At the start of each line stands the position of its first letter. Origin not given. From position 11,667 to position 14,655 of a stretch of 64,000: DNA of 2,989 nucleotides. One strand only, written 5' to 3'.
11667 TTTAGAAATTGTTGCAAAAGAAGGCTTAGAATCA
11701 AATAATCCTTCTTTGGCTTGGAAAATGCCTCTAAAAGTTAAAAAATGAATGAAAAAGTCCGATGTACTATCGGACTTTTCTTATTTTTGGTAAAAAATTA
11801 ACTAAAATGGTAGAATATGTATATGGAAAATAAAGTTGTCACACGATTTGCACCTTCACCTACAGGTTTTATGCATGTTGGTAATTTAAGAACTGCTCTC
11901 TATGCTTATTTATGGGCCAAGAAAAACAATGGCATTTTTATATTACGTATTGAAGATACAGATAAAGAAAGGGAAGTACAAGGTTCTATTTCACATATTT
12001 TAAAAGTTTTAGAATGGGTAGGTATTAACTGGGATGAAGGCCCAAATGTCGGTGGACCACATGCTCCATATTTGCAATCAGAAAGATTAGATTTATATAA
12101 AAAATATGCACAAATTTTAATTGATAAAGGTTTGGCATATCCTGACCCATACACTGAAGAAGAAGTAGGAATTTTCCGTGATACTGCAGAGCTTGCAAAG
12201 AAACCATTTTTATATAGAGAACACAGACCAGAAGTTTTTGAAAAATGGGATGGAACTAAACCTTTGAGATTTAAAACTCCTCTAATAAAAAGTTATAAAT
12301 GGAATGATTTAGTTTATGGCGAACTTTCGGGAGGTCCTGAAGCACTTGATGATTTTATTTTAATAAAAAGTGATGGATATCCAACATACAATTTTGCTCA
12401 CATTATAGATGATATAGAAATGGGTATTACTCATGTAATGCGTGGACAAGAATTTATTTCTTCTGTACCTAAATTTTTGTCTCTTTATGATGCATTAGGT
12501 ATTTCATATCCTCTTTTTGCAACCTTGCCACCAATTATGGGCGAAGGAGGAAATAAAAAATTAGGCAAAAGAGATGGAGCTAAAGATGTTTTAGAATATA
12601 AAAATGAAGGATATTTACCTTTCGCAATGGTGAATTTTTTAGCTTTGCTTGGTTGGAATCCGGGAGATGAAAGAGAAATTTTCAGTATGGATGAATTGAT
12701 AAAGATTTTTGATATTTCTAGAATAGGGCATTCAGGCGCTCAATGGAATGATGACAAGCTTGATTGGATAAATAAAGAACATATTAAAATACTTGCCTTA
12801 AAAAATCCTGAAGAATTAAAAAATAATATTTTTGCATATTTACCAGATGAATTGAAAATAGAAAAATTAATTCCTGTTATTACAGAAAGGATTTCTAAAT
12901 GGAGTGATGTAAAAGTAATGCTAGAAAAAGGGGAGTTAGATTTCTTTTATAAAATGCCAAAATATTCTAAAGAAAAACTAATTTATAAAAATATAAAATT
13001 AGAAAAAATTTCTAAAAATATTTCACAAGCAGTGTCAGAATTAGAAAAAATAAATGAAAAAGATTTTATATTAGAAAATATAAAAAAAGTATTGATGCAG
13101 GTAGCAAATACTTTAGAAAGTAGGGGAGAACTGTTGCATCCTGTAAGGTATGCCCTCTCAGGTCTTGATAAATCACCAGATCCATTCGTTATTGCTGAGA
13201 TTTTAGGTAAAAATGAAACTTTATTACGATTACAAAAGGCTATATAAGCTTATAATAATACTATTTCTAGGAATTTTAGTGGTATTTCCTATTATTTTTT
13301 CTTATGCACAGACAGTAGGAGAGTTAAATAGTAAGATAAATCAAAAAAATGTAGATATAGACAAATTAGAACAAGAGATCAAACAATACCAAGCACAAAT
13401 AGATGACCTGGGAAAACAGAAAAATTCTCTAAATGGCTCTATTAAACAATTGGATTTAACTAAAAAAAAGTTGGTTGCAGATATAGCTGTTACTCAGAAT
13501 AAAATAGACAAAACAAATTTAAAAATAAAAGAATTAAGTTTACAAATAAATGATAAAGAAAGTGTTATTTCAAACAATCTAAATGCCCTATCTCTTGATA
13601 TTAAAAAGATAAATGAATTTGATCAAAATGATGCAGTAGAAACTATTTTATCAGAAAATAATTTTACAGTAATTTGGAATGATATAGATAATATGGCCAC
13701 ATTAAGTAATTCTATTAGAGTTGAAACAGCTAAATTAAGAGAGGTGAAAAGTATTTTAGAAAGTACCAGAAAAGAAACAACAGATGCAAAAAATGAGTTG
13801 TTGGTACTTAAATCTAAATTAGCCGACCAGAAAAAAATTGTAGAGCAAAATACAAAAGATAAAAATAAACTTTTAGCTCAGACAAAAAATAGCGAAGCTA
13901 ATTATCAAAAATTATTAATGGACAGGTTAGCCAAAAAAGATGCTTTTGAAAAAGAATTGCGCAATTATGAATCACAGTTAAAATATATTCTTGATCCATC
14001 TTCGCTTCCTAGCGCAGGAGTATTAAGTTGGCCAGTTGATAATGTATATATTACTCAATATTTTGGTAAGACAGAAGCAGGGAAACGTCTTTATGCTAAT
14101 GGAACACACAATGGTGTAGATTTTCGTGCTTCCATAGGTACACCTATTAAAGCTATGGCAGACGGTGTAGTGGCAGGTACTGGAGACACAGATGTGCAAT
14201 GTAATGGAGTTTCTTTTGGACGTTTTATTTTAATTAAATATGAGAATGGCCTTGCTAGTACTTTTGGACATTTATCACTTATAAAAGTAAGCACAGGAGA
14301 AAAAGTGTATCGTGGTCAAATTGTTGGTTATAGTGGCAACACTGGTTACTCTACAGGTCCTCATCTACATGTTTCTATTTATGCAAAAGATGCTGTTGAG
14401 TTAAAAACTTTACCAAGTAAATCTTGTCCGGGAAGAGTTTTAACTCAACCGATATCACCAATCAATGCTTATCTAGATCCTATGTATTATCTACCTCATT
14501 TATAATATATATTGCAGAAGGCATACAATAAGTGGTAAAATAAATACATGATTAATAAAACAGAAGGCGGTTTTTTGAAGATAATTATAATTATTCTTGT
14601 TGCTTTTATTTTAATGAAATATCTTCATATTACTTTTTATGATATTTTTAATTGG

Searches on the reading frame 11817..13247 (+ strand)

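Call 66: search_protein_families(library=pfam, proteins=[window:11817-13247:+], max_evalue=0.00001)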
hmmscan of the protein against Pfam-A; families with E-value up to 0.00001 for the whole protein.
window:11817-13247:+ (476 aa): 2 families
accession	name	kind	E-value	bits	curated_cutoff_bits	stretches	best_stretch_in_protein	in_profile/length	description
PF00749.27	tRNA-synt_1c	-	3.9e-89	299.1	23.4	1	6-317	1-314/314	tRNA synthetases class I (E and Q), catalytic domain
PF19269.4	Anticodon_2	-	1.1e-17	65.2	23.6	1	344-476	12-141/141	Anticodon binding domain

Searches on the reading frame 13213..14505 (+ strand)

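Call 66: search_protein_families(library=pfam, proteins=[window:13213-14505:+], max_evalue=0.00001)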
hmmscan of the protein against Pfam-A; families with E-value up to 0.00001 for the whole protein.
window:13213-14505:+ (430 aa): 1 family
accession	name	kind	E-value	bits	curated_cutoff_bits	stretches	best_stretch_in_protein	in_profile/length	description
PF01551.29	Peptidase_M23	-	1.1e-24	86.9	28.7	1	298-392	2-90/96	Peptidase family M23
